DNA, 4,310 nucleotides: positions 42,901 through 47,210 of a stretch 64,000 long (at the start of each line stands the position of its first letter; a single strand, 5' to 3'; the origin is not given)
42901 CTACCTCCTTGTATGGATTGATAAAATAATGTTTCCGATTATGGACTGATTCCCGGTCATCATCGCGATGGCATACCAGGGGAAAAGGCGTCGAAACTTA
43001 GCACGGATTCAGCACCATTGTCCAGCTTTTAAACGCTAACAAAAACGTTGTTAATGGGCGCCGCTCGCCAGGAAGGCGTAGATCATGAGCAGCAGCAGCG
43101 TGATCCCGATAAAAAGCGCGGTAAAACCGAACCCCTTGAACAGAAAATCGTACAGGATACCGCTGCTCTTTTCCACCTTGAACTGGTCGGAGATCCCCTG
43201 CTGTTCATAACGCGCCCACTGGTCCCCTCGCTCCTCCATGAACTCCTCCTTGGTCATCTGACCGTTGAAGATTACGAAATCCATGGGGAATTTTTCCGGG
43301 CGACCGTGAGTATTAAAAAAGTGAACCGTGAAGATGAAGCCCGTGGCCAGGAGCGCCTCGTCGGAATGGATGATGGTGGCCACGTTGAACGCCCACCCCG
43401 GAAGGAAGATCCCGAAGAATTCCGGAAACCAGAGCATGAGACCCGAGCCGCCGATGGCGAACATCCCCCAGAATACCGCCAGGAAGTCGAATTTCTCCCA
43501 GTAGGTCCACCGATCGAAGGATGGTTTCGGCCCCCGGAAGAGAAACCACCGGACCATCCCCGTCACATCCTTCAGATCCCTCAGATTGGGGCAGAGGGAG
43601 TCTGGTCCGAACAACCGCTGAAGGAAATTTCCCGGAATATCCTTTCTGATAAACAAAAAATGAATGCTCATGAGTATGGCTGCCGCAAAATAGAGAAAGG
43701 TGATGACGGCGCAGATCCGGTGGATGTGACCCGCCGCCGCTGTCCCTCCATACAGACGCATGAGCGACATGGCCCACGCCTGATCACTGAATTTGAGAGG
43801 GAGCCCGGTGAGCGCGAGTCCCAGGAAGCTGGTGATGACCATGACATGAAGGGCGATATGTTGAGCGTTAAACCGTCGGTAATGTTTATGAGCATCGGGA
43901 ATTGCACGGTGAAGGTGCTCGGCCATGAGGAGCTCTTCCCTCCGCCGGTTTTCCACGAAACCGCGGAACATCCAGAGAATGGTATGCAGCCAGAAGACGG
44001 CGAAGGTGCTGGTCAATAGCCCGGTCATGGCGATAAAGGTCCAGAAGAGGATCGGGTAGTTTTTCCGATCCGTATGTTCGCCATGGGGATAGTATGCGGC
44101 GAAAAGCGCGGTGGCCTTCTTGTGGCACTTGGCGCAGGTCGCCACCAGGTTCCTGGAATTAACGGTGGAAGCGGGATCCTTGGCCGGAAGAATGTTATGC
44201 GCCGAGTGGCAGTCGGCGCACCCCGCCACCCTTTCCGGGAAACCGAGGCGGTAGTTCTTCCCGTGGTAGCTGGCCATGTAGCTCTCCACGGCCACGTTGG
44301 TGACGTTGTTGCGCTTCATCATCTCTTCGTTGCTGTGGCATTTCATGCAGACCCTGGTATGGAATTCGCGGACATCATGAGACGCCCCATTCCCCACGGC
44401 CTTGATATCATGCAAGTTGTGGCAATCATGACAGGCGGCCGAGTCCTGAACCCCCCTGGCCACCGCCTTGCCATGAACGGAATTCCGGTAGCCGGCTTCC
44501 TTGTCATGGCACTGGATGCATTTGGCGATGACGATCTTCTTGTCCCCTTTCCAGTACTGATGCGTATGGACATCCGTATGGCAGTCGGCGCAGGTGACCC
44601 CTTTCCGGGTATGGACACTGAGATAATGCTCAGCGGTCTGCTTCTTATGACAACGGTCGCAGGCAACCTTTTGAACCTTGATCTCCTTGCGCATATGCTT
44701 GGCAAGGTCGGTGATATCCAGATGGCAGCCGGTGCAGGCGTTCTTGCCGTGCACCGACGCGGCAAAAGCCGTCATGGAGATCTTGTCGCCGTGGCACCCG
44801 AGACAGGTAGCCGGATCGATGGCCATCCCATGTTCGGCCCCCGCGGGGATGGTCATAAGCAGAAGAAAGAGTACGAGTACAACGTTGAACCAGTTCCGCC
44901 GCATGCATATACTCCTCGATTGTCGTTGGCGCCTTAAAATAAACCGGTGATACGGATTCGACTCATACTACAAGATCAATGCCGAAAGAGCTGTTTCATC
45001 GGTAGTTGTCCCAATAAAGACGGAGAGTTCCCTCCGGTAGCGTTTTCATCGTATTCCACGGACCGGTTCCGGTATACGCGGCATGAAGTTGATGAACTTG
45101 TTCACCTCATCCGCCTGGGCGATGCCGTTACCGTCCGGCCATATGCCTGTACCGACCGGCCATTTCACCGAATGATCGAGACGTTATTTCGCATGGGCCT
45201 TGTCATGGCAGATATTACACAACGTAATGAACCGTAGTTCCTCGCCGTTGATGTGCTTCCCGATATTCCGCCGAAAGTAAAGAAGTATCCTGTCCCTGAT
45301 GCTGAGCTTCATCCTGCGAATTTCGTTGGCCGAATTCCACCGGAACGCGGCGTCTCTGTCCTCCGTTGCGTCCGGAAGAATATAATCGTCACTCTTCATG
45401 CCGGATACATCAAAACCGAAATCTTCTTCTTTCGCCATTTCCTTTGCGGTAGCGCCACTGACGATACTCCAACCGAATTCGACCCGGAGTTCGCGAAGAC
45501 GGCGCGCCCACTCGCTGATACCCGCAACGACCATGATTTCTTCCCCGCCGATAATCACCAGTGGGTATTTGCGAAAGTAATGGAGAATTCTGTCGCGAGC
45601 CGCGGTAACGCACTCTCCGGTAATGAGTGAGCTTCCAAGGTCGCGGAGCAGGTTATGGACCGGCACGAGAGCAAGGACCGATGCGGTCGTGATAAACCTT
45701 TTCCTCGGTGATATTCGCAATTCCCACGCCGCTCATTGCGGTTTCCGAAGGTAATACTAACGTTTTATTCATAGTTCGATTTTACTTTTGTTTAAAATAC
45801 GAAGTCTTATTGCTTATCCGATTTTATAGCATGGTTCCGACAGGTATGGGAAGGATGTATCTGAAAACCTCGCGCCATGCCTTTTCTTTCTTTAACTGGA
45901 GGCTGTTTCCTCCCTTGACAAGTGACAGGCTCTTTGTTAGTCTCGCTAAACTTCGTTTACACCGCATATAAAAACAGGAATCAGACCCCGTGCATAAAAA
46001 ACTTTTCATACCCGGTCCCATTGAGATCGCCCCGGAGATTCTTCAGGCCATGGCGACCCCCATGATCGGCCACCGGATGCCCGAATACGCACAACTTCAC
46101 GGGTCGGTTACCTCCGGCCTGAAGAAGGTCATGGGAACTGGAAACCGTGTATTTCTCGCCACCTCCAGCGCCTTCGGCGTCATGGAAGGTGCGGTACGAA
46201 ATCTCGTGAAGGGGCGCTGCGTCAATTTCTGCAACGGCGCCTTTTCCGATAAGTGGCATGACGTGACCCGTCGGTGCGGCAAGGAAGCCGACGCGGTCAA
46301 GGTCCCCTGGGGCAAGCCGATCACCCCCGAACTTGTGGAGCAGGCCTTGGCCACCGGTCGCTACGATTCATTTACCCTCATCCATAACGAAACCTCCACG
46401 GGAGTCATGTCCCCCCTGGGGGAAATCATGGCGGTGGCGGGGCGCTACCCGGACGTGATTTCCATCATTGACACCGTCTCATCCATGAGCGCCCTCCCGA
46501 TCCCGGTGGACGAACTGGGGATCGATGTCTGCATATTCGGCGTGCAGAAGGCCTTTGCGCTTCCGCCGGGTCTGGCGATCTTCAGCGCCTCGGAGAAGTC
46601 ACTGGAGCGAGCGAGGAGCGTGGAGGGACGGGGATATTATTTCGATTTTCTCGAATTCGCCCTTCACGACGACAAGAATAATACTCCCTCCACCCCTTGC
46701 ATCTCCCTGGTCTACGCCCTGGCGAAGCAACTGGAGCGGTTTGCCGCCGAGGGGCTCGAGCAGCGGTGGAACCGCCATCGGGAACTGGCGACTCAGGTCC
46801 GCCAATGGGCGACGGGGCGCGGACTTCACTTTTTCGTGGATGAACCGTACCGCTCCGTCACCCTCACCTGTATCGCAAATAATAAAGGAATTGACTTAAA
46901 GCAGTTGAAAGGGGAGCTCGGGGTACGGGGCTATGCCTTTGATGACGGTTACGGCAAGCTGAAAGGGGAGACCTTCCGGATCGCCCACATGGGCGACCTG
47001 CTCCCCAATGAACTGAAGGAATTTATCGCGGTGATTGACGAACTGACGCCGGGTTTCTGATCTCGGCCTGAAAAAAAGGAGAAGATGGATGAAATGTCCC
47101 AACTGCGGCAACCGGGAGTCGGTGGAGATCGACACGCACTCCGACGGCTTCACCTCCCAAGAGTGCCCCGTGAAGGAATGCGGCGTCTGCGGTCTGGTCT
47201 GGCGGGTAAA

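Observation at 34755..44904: Contiguous 'quinol-oxidase supercluster': a CbcL-type fusion, a tetrahaem/FeS/NrfD module and two ImcH-type cytochromes on one strand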

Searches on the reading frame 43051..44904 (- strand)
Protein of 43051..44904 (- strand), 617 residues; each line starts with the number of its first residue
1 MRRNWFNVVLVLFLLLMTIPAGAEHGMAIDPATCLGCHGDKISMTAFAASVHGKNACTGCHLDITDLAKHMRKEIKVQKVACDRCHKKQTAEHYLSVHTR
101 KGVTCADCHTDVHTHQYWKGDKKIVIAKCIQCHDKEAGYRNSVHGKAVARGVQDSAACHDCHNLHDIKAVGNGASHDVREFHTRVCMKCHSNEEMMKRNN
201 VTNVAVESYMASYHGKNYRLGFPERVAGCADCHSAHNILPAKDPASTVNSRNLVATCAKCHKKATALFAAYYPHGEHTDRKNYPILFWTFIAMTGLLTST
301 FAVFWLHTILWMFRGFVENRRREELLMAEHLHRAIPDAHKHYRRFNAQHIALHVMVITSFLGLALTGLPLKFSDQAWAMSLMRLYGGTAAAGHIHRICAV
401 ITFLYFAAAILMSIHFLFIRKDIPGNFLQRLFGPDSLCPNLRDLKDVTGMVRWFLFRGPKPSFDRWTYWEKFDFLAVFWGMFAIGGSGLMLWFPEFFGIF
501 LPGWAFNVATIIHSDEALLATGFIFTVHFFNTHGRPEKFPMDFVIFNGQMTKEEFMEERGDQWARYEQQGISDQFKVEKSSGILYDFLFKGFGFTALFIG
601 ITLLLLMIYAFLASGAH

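Call 4: search_protein_families(library=pfam, proteins=[window:43051-44904:-], max_evalue=0.01)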
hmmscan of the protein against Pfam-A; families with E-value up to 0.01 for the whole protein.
window:43051-44904:- (617 aa): 7 families
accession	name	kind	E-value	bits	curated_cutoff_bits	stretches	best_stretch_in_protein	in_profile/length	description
PF14537.11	Cytochrom_c3_2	-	6.4e-13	49.4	25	1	97-191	1-79/79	Cytochrome c3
PF14522.11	Cytochrome_C7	-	7.6e-11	42.1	24.8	2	97-163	7-67/67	Cytochrome c7 and related cytochrome c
PF22113.1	Mtrc-MtrF_II-IV_dom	-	7.9e-07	29.2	30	1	152-265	3-131/176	Outer membrane cytochrome MtrC/MtrF-like, domains II/IV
PF22678.1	Cytochrom_c_NrfB-like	-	0.0003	21.7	27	1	186-262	1-66/89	Cytochrome c-type protein NrfB-like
PF09699.15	Paired_CXXCH_1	-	0.00038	20.5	20.6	1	227-264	7-39/41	Doubled CXXCH motif (Paired_CXXCH_1)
PF03264.19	Cytochrom_NNT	-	0.0021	18.2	24.1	0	129-166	39-76/174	NapC/NirT cytochrome c family, N-terminal region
PF02085.21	Cytochrom_CIII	-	0.0072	17.1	22.9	0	225-265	45-86/101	Class III cytochrome C family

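Call 5: search_protein_families(library=ncbifam, proteins=[window:43051-44904:-], max_evalue=0.01)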
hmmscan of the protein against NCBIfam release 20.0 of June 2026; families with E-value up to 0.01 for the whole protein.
window:43051-44904:- (617 aa): 5 families
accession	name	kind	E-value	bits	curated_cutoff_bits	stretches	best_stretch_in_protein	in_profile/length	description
TIGR03508.1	decahem_SO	subfamily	1.8e-11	44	192.2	1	70-263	61-250/258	DmsE family decaheme c-type cytochrome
TIGR03153.1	cytochr_NrfH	equivalog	8.7e-07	29.1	134.2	1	9-74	7-72/138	cytochrome c nitrite reductase small subunit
TIGR01583.1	formate-DH-gamm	equivalog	0.00013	22.1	115.85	1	343-529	3-166/204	formate dehydrogenase subunit gamma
NF008659.0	PRK11659.1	equivalog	0.0012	18.5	184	0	127-264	47-170/188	cytochrome c nitrite reductase pentaheme subunit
TIGR03146.1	cyt_nit_nrfB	equivalog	0.0044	17.3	166.6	0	127-263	12-143/145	cytochrome c nitrite reductase pentaheme subunit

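Call 7: find_encoding_contigs(protein=window:43051-44904:-, flank=10000, max_places=6)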
Protein window:43051-44904:- (617 aa): 21 contigs read that carry it; 6 places shown.
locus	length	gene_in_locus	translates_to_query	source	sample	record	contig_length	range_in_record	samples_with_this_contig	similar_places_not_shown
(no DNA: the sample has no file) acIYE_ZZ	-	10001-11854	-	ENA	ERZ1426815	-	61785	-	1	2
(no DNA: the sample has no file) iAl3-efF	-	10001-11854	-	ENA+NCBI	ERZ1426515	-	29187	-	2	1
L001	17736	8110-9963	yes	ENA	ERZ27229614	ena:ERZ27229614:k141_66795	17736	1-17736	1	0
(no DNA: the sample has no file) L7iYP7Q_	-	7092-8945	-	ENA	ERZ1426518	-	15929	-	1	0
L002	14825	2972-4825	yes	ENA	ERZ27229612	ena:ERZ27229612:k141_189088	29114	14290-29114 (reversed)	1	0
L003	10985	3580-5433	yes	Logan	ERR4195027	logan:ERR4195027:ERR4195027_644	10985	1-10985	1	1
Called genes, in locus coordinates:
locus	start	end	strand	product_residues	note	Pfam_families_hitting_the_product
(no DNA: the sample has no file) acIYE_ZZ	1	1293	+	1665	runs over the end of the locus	PF16640:Big_3_5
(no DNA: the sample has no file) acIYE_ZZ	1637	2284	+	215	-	PF07589:PEP_exosort_dom (faint)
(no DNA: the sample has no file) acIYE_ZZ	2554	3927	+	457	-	PF13173:AAA_14, PF13635:DUF4143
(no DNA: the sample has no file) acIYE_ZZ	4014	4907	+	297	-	PF00226:DnaJ, PF01556:DnaJ_C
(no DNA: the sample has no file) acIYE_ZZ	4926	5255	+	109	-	-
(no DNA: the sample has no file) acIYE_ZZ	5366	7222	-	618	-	PF17297:PEPCK_N, PF00821:PEPCK_GTP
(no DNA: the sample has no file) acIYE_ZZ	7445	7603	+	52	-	PF00301:Rubredoxin, PF21349:RUBY_RBDX (faint)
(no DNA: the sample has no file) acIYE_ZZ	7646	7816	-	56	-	-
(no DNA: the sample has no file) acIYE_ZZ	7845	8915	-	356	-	PF00266:Aminotran_5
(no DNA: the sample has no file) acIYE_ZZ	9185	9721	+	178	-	-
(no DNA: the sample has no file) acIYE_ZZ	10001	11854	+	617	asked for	PF14522:Cytochrome_C7 (faint), PF14537:Cytochrom_c3_2 (weak)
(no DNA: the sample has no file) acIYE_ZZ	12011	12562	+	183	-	PF09699:Paired_CXXCH_1 (faint), PF14537:Cytochrom_c3_2 (weak)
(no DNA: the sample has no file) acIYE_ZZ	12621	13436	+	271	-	PF12797:Fer4_2 (weak), PF12838:Fer4_7, PF13237:Fer4_10 (weak), PF13247:Fer4_11, PF13187:Fer4_9 (weak), PF00037:Fer4 (weak), PF12797:Fer4_2 (weak), PF12837:Fer4_6 (weak), +5 more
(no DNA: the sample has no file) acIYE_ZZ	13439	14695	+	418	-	PF03916:NrfD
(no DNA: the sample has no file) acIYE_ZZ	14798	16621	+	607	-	-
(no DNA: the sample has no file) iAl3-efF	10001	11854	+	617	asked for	PF14522:Cytochrome_C7 (faint), PF14537:Cytochrom_c3_2 (weak)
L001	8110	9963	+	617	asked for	PF14522:Cytochrome_C7 (faint), PF14537:Cytochrom_c3_2 (weak)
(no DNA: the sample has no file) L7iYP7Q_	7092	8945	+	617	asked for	PF14522:Cytochrome_C7 (faint), PF14537:Cytochrom_c3_2 (weak)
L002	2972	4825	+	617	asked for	PF14522:Cytochrome_C7 (faint), PF14537:Cytochrom_c3_2 (weak)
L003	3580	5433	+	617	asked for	PF14522:Cytochrome_C7 (faint), PF14537:Cytochrom_c3_2 (weak)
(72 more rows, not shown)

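Call 18: find_homologous_proteins(query=window:43051-44904:-)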
Query window:43051-44904:- (617 aa): 6171 proteins with E <= 0.001 among 8000 candidates; the best 120 are listed.
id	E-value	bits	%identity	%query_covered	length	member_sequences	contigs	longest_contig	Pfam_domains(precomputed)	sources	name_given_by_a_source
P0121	0.0e+0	1475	100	100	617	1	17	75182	PF14537.12,PF14522.12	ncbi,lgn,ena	-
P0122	0.0e+0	1354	90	100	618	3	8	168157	PF14537.12,PF14522.12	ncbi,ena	-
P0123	0.0e+0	1281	85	100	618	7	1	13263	PF14537.12,PF14522.12,PF22113.2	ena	-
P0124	0.0e+0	1244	82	100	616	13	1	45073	PF09699.16,PF14537.12,PF14522.12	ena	-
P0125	0.0e+0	1149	76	98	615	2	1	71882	PF09699.16,PF14537.12,PF14522.12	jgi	jgi:Cytochrome c3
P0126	0.0e+0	1144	75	99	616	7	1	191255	PF09699.16,PF14537.12,PF14522.12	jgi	jgi:cytochrome b subunit of formate dehydrogenase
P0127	0.0e+0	1141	76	98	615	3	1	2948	PF09699.16,PF14537.12,PF14522.12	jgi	jgi:hypothetical protein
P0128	0.0e+0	1137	76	98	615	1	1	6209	PF09699.16,PF14537.12,PF14522.12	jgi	jgi:predicted CXXCH cytochrome family protein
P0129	0.0e+0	1136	75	98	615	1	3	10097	PF09699.16,PF14537.12,PF14522.12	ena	-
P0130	0.0e+0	1135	76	98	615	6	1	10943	PF09699.16,PF14537.12,PF14522.12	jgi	jgi:hypothetical protein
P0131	0.0e+0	1135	75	98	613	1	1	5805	PF09699.16,PF14537.12,PF14522.12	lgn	-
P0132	0.0e+0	1133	75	98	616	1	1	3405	PF09699.16,PF14537.12,PF14522.12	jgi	jgi:predicted CXXCH cytochrome family protein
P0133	0.0e+0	1132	75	98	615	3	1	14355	PF09699.16,PF14537.12,PF14522.12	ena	-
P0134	0.0e+0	1130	75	96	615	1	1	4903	PF14537.12,PF14522.12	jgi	jgi:Cytochrome c3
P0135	0.0e+0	1129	74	99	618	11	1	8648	PF09699.16,PF14537.12,PF14522.12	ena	-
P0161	0.0e+0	1106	73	98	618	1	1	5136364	PF14537.12,PF14522.12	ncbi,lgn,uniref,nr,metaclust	ncbi:cytochrome c3 family protein [Geotalea uraniireducens]|uniref:Tetrahaem cytochrome domain-conta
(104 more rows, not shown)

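Call 26: search_solved_structures(query=window:43051-44904:-, max_evalue=0.01)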
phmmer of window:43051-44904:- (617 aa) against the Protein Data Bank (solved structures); distinct sequences matched with E-value up to 0.01: 1.
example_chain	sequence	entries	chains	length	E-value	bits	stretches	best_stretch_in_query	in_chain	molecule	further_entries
28pb_A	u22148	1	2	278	4.9e-05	25.2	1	42-162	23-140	Cytochrome c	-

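Call 62: find_encoding_contigs(protein=P0161, flank=8000, max_places=1)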
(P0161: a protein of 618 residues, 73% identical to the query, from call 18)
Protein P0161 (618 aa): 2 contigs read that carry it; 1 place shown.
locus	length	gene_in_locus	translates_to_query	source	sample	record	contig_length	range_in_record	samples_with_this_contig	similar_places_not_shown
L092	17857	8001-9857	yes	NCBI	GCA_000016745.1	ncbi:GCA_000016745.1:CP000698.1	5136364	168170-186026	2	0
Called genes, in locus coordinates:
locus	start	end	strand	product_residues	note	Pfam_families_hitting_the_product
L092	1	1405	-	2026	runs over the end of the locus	PF14522:Cytochrome_C7 (faint), PF14537:Cytochrom_c3_2 (faint), PF22113:Mtrc-MtrF_II-IV_dom (faint), PF09698:GSu_C4xC__C2xCH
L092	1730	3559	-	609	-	PF13522:GATase_6, PF13537:GATase_7, PF01380:SIS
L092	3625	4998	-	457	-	PF00483:NTP_transferase, PF01128:IspD, PF02348:CTP_transf_3 (weak), PF12804:NTP_transf_3, PF25084:LbH_EIF2B, PF25087:GMPPB_C, PF00132:Hexapep, PF00132:Hexapep, +2 more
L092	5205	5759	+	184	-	-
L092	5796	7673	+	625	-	PF02310:B12-binding, PF04055:Radical_SAM, PF13311:DUF4080 (weak)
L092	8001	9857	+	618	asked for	PF14522:Cytochrome_C7 (faint), PF14537:Cytochrom_c3_2 (weak)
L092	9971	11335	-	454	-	PF14356:DUF4403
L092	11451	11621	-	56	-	-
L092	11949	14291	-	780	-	PF01590:GAF, PF13185:GAF_2, PF13492:GAF_3, PF00512:HisKA, PF02518:HATPase_c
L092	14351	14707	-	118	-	PF21157:DksA_N, PF01258:zf-dskA_traR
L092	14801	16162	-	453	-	PF18073:Zn_ribbon_LapB, PF03796:DnaB_C, PF06745:ATPase, PF13481:AAA_25, PF23442:DUF7125, PF13541:ChlI (weak), PF05362:Lon_C (weak)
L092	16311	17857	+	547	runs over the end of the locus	PF02985:HEAT (faint), PF03130:HEAT_PBS (faint), PF13646:HEAT_2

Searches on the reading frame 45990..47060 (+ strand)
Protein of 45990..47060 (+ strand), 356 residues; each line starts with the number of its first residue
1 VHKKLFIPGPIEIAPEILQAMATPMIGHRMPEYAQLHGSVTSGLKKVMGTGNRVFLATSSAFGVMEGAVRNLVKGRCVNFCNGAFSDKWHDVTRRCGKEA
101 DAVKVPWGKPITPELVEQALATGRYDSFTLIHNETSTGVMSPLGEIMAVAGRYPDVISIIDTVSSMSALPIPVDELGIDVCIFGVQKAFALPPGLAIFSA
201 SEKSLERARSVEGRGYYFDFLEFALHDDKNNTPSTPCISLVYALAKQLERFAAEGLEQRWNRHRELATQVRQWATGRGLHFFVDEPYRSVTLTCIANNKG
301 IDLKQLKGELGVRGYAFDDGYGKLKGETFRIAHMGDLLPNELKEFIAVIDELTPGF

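Call 51: search_protein_families(library=pfam, proteins=[window:45990-47060:+], max_evalue=0.001)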
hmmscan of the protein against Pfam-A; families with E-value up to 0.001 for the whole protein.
window:45990-47060:+ (356 aa): 1 family
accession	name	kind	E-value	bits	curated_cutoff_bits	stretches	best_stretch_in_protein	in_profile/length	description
PF00266.25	Aminotran_5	-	4.5e-18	65.8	21.5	1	88-271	104-288/371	Aminotransferase class-V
